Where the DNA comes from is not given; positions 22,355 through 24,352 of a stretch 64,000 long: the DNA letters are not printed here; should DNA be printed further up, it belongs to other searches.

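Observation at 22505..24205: Single-polypeptide fusion of winged-HTH regulator-like domains with an AbiEii/DUF1814-like nucleotidyltransferase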

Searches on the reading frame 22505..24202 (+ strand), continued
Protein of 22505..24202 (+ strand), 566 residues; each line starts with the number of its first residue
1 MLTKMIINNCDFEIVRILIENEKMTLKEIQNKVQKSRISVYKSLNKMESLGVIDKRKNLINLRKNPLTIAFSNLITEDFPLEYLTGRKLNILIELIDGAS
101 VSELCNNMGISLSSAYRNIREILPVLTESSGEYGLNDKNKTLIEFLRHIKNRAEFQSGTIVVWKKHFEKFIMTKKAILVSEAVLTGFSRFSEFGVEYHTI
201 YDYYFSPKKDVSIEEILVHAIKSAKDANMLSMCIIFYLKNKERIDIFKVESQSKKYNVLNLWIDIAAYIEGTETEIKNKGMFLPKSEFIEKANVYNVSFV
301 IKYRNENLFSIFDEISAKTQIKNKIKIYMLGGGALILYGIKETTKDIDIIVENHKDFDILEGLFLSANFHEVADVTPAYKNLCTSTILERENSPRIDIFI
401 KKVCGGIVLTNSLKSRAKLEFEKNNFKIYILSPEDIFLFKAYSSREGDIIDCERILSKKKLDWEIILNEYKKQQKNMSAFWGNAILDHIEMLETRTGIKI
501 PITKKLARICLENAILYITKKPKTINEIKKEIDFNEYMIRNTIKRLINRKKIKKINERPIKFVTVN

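Call 30: search_protein_representatives(alignment_id=A1)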
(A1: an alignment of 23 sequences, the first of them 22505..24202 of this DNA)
Query: 23 sequences, 545 profile positions. Proteins with E-value up to 0.001 (for the whole library): 1685; up to 1e-10: 824; up to 1e-30: 282. The best 150 are listed.
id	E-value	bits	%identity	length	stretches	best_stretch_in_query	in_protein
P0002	1.0e-232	789.9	-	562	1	1-544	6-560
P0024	3.0e-223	758.6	-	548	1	1-543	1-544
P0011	6.7e-218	741.0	-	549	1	1-544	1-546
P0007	4.8e-209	711.8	-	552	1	2-544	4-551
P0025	8.6e-196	668.0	-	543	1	1-544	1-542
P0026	3.2e-176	603.4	-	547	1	1-543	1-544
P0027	3.4e-173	593.4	-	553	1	2-544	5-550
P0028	7.6e-146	503.2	-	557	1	4-543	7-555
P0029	2.3e-140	485.0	-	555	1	5-536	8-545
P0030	2.2e-136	471.9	-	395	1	1-388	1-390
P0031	5.2e-133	460.8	-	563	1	7-539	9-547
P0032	1.4e-130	452.8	-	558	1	5-537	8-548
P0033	4.7e-128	444.4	-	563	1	4-543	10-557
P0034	7.3e-127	440.5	-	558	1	4-532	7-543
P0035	2.5e-126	438.7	-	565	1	8-538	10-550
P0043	1.4e-110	386.8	-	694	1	12-536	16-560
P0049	1.2e-104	367.1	-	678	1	11-534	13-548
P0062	2.0e-93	330.1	-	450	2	2-260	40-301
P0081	1.3e-86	307.7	-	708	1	5-540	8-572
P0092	3.4e-80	286.5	-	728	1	10-498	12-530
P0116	3.8e-56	207.1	-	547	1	171-483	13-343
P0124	3.7e-52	193.9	-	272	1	285-540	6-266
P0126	2.3e-50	188.0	-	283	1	5-267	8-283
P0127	1.4e-49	185.4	-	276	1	288-543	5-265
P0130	1.5e-48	182.0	-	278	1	285-533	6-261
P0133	3.6e-48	180.8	-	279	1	286-535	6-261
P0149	4.2e-45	170.7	-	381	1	289-490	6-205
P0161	2.3e-43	164.9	-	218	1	85-281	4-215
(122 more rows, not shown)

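Call 31: fold_search(model_id=the predicted structure, library=pdb)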
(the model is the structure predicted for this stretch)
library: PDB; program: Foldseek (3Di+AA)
matches with E <= 10: 1517; with E <= 0.001: 1
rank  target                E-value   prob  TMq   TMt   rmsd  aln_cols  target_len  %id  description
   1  8an5_B                4.0e-04  1.00  0.22  0.57   9.4       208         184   14  MenAT1 toxin-antitoxin complex (rv0078a-rv0078b) from Mycobacterium tuberculosis H37Rv (released 2023-08-02)
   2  8an5_A                2.0e-03  1.00  0.22  0.55   7.8       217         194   13  MenAT1 toxin-antitoxin complex (rv0078a-rv0078b) from Mycobacterium tuberculosis H37Rv (released 2023-08-02)
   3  9gc3_A                2.6e-03  0.44  0.12  0.12  29.2       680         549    9  yeast TFIIIC TauB subcomplex bound to a tRNA gene (released 2024-11-27)
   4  8an4_B                3.7e-03  1.00  0.23  0.58   7.8       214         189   15  MenT1 toxin (rv0078a) from Mycobacterium tuberculosis H37Rv (released 2023-08-02)
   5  2ewr                  4.7e-03  1.00  0.20  0.61   6.2       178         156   19  Crystal structure of a putative nucleotidyltransferase (tm1012) from Thermotoga maritima at 1.60 A resolution (released 2005-12-06)
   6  8an4_A                7.6e-03  1.00  0.22  0.56   5.7       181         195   14  MenT1 toxin (rv0078a) from Mycobacterium tuberculosis H37Rv (released 2023-08-02)
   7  7z1o_O                1.6e-02  0.21  0.12  0.12  28.6       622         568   11  Structure of yeast RNA Polymerase III PTC + NTPs (released 2022-08-31)
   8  7a6h_O                2.1e-02  0.21  0.12  0.13  29.0       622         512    9  Cryo-EM structure of human apo RNA Polymerase III (released 2021-02-03)
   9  4hx0                  2.2e-02  1.00  0.18  0.52   4.9       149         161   15  Crystal structure of a putative nucleotidyltransferase (TM1012) from Thermotoga maritima at 1.87 A resolution (released 2013-09-11)
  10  2xub                  2.2e-02  0.33  0.10  0.13  26.4       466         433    8  Human RPC62 subunit structure (released 2011-03-02)
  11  7z1l_O                2.5e-02  0.18  0.12  0.12  28.4       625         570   10  Structure of yeast RNA Polymerase III Pre-Termination Complex (PTC) (released 2022-08-31)
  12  9e6a_B                2.8e-02  0.80  0.10  0.23  17.2       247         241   10  Pseudomonas putida KT2440 IclR-type transcription factor (PP_2609) (released 2025-11-12)
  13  8qfc_B                3.7e-02  0.15  0.09  0.09  29.3       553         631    9  UFL1 E3 ligase bound 60S ribosome (released 2024-02-21)
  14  8ffz_B                3.7e-02  0.14  0.11  0.07  32.7       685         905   10  TFIIIA-TFIIIC-Brf1-TBP complex bound to 5S rRNA gene (released 2023-06-21)
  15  8ohd_A                3.9e-02  0.09  0.09  0.07  38.5       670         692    9  60S ribosomal subunit bound to the E3-UFM1 complex - state 3 (native) (released 2024-02-21)
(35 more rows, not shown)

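Call 33: search_protein_families(library=pfam, proteins=[P0043, P0092, P0124, P0130, P0126, P0161, P0062, P0149, P0116, P0081], max_evalue=0.001)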
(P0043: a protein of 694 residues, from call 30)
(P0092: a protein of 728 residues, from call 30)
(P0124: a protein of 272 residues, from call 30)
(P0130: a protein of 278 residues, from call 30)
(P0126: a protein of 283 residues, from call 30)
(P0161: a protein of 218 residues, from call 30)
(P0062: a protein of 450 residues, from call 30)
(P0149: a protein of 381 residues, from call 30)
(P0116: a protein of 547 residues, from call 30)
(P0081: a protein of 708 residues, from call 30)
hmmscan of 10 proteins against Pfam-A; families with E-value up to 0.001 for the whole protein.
P0043 (694 aa): 4 families
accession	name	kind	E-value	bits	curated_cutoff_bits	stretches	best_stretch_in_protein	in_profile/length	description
PF00382.24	TFIIB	-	3.1e-10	40.4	23.6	1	601-674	12-85/92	Transcription factor TFIIB repeat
PF01978.25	TrmB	-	2e-06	28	25.6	0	93-131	22-60/68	Sugar-specific transcriptional regulator TrmB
PF25213.1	HVO_A0261_N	-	4e-06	27.1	35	0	93-134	24-65/86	HVO_A0261 N-terminal domain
PF09339.16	HTH_IclR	-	0.00025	21.2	22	0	9-49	9-49/52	IclR helix-turn-helix domain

P0092 (728 aa): 1 family
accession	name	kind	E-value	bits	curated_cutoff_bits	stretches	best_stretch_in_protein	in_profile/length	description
PF01978.25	TrmB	-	6.4e-08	32.8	25.6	0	90-127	21-58/68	Sugar-specific transcriptional regulator TrmB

P0124 (272 aa): 5 families
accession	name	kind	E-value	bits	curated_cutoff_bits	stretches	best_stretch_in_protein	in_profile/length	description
PF01978.25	TrmB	-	2.7e-07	30.8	25.6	1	216-271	9-65/68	Sugar-specific transcriptional regulator TrmB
PF01022.26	HTH_5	-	7.4e-06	26.2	22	1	219-256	6-43/47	Bacterial regulatory protein, arsR family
PF24270.1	HTH_Cmi2_C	-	1.7e-05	25.5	27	1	211-261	71-121/125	Cmi2, C-terminal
PF19502.5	DUF6036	-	2e-05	24.9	23.6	1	15-167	9-129/164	Nucleotidyltransferase of unknown function (DUF6036)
PF13412.12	HTH_24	-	0.00018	21.5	21.9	1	220-259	8-48/48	Winged helix-turn-helix DNA-binding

P0130 (278 aa): 1 family
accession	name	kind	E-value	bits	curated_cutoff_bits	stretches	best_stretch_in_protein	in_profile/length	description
PF19502.5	DUF6036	-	1.6e-05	25.2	23.6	1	12-193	6-153/164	Nucleotidyltransferase of unknown function (DUF6036)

P0126 (283 aa): 15 families
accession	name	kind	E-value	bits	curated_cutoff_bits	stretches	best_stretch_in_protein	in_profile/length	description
PF01022.26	HTH_5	-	2.4e-09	37.4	22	1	6-48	5-47/47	Bacterial regulatory protein, arsR family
PF01978.25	TrmB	-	4.5e-09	36.5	25.6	0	93-132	20-59/68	Sugar-specific transcriptional regulator TrmB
PF09339.16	HTH_IclR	-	3.8e-08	33.4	22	0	6-48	6-50/52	IclR helix-turn-helix domain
PF02082.26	Rrf2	-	1.3e-07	32.3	30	0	10-49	16-56/132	Iron-dependent Transcriptional regulator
PF12802.13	MarR_2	-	2.2e-07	31.3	27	1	11-52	16-56/61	MarR family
PF01047.28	MarR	-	4.2e-07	30.2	24.6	1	13-51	14-52/59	MarR family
PF13551.12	HTH_29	-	1.3e-05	25.6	28.1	0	9-52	5-51/64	Winged helix-turn helix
PF24034.1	DUF7343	-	3.4e-05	24.1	27.6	0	12-53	14-55/62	Domain of unknown function (DUF7343)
PF14394.12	DUF4423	-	5.7e-05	23.4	30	0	10-56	30-76/165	Domain of unknown function (DUF4423)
PF08279.18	HTH_11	-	0.00011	22.5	25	0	92-127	8-47/55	HTH domain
PF13412.12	HTH_24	-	0.00013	21.9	21.9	0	7-47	10-48/48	Winged helix-turn-helix DNA-binding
PF13384.12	HTH_23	-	0.00015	21.9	24.6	0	8-38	10-39/50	Homeodomain-like domain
PF21100.3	MCM_C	-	0.00021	21.5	27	0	7-50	9-57/64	MCM protein C-terminal winged helix-turn-helix domain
PF25213.1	HVO_A0261_N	-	0.00037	20.7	35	0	7-51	15-59/86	HVO_A0261 N-terminal domain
PF08100.18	Dimerisation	-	0.00075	19.7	25.6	0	5-53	27-77/93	O-methyltransferase dimerisation domain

P0161 (218 aa): 0 families

P0062 (450 aa): 6 families
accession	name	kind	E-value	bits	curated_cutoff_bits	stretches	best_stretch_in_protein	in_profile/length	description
PF01978.25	TrmB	-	3.2e-13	49.8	25.6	1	402-446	20-64/68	Sugar-specific transcriptional regulator TrmB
PF08279.18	HTH_11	-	8.1e-06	26.1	25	0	42-80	4-43/55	HTH domain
PF12840.13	HTH_20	-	1.2e-05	25.6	27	0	396-434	8-48/51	Helix-turn-helix domain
PF13412.12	HTH_24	-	1.9e-05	24.6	21.9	0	37-79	2-44/48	Winged helix-turn-helix DNA-binding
PF12802.13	MarR_2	-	2.1e-05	25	27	0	403-438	18-54/61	MarR family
PF05043.19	Mga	-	2.8e-05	25.1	21.1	0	29-79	7-57/87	Mga helix-turn-helix domain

P0149 (381 aa): 1 family
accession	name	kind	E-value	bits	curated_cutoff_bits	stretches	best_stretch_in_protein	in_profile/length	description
PF19502.5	DUF6036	-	8.2e-07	29.4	23.6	1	7-170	2-138/164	Nucleotidyltransferase of unknown function (DUF6036)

P0116 (547 aa): 0 families

P0081 (708 aa): 2 families
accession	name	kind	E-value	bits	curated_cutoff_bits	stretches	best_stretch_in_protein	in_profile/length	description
PF13412.12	HTH_24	-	0.0005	20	21.9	0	91-119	17-45/48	Winged helix-turn-helix DNA-binding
PF14907.12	NTP_transf_5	-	0.0008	19.5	31.2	0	341-435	95-185/249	Uncharacterised nucleotidyltransferase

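Call 34: find_related_loci(query=A1, collection=genome_contigs, flank=5000)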
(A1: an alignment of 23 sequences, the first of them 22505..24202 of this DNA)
Query A1 (566 aa) in genome_contigs; peptide patterns used: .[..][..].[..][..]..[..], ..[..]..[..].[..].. (x = any residue, [..] = any of these).
90 stretches matched a pattern; 18 encode a relative of the query (tblastn E <= 1e-3); 18 distinct loci.
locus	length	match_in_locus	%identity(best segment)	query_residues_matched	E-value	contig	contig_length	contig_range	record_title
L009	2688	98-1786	88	4-566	0e+0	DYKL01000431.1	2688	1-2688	MAG TPA_asm: Acetofilamentum sp. isolate SulCav_AS07-7_31_71 SulCav_AS07_7_30960_length_2688_cov_36_056210, whole genome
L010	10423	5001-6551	39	42-566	9e-114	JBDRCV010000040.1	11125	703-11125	MAG: archaeon isolate MEGAHIT-group-1.210 k141_12546016, whole genome shotgun sequence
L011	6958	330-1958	37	11-563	8e-112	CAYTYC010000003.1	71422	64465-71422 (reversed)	MAG TPA_asm: uncultured archaeon isolate binchicken_co17_196 genome assembly, contig: NODE_1187_length_71422_cov_6.71144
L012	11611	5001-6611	36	5-547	7e-108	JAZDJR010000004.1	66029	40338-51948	MAG: Candidatus Micrarchaeota archaeon isolate MEGAHIT-group-0.496 k141_20318751, whole genome shotgun sequence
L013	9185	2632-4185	39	36-561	6e-106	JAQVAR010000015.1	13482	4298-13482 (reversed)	MAG: Candidatus ainarchaeum sp. isolate STD2_46 NODE_17454_length_13482_cov_3.716885_Sandtown_D2, whole genome shotgun s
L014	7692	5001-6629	36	14-566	4e-106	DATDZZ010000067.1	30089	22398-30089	MAG TPA_asm: archaeon isolate SMAG_U8205 k141_2140810, whole genome shotgun sequence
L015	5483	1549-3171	37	13-566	1e-105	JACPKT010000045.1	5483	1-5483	MAG: Candidatus Iainarchaeum archaeon isolate NC_groundwater_502_Ag_S-0.1um_40_6 S35_SO-1_scaffold_156976, whole genome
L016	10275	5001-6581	37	32-563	2e-105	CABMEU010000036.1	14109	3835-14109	uncultured archaeon isolate LFW-252_2 genome assembly, contig: LFW2522_41, whole genome shotgun sequence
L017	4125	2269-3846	38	33-563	2e-105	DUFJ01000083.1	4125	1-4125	MAG TPA_asm: Candidatus Iainarchaeum archaeon isolate UBA10036 contig_141194, whole genome shotgun sequence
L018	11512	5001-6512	38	35-543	6e-103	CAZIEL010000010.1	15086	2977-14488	MAG TPA_asm: uncultured archaeon isolate SRP098346_co1_442 genome assembly, contig: NODE_4373_length_15086_cov_8.902136,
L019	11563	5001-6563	34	36-566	2e-99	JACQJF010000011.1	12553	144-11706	MAG: Candidatus Iainarchaeum archaeon isolate NC_groundwater_1144_Ag_S-0.1um_46_58 S_p1_S3_coassembly_k141_362014, whole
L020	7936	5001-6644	35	14-561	1e-96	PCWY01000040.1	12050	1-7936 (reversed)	MAG: Candidatus Diapherotrites archaeon CG11_big_fil_rev_8_21_14_0_20_37_9 CG11_8_21_14_0.20_scaffold_3308_c, whole geno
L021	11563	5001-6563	38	36-566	3e-99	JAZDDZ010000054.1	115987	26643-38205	MAG: Candidatus Iainarchaeum archaeon isolate MEGAHIT-group-0.115 k141_9508580, whole genome shotgun sequence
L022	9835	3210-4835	35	13-564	4e-120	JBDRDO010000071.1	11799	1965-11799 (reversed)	MAG: Candidatus Iainarchaeum archaeon isolate MEGAHIT-group-1.256 k141_7561173, whole genome shotgun sequence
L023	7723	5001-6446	27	68-551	1e-34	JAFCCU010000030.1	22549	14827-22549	Candidatus Woesearchaeota archaeon isolate AB_69_Bin_160 AB_69_Bin_160_scaffold_8809, whole genome shotgun sequence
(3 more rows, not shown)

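Call 36: search_protein_families(library=pfam, alignment_id=A2, max_evalue=0.01)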
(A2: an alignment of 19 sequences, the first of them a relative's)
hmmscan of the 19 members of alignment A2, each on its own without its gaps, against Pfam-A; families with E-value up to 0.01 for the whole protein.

A. member 1, P0043 (694 aa): 7 families
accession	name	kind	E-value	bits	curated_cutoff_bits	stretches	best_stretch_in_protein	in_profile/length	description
PF00382.24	TFIIB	-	3.1e-10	40.4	23.6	1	601-674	12-85/92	Transcription factor TFIIB repeat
PF01978.25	TrmB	-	2e-06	28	25.6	0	93-131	22-60/68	Sugar-specific transcriptional regulator TrmB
PF25213.1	HVO_A0261_N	-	4e-06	27.1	35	0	93-134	24-65/86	HVO_A0261 N-terminal domain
PF09339.16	HTH_IclR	-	0.00025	21.2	22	0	9-49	9-49/52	IclR helix-turn-helix domain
PF12840.13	HTH_20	-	0.0025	18.2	27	0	5-49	3-49/51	Helix-turn-helix domain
PF14947.12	HTH_45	-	0.0062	17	25.5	0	98-141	24-66/77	Winged helix-turn-helix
PF24271.1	HVO_2833_C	-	0.0099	16.7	34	0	183-295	7-119/120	HVO_2833, C-terminal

B. families by the number of members that match (of 19 scanned): 49 families (the first 25 are shown)
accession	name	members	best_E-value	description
PF01978.25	TrmB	16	2.7e-11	Sugar-specific transcriptional regulator TrmB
PF25213.1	HVO_A0261_N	14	2.9e-08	HVO_A0261 N-terminal domain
PF09339.16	HTH_IclR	13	1.5e-09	IclR helix-turn-helix domain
PF12802.13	MarR_2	11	3.5e-09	MarR family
PF13412.12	HTH_24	8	9.5e-10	Winged helix-turn-helix DNA-binding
PF13545.12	HTH_Crp_2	7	1.8e-08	Crp-like helix-turn-helix domain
PF08279.18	HTH_11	7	8.8e-08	HTH domain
PF00382.24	TFIIB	6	3.1e-10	Transcription factor TFIIB repeat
PF01022.26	HTH_5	6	1.2e-06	Bacterial regulatory protein, arsR family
PF13730.12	HTH_36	6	5.5e-06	Helix-turn-helix domain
PF01047.28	MarR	5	1.6e-07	MarR family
PF13551.12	HTH_29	4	6.9e-07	Winged helix-turn helix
PF19502.5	DUF6036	4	6.2e-05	Nucleotidyltransferase of unknown function (DUF6036)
PF13463.12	HTH_27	4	0.00016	Winged helix DNA-binding domain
PF12840.13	HTH_20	4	0.0012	Helix-turn-helix domain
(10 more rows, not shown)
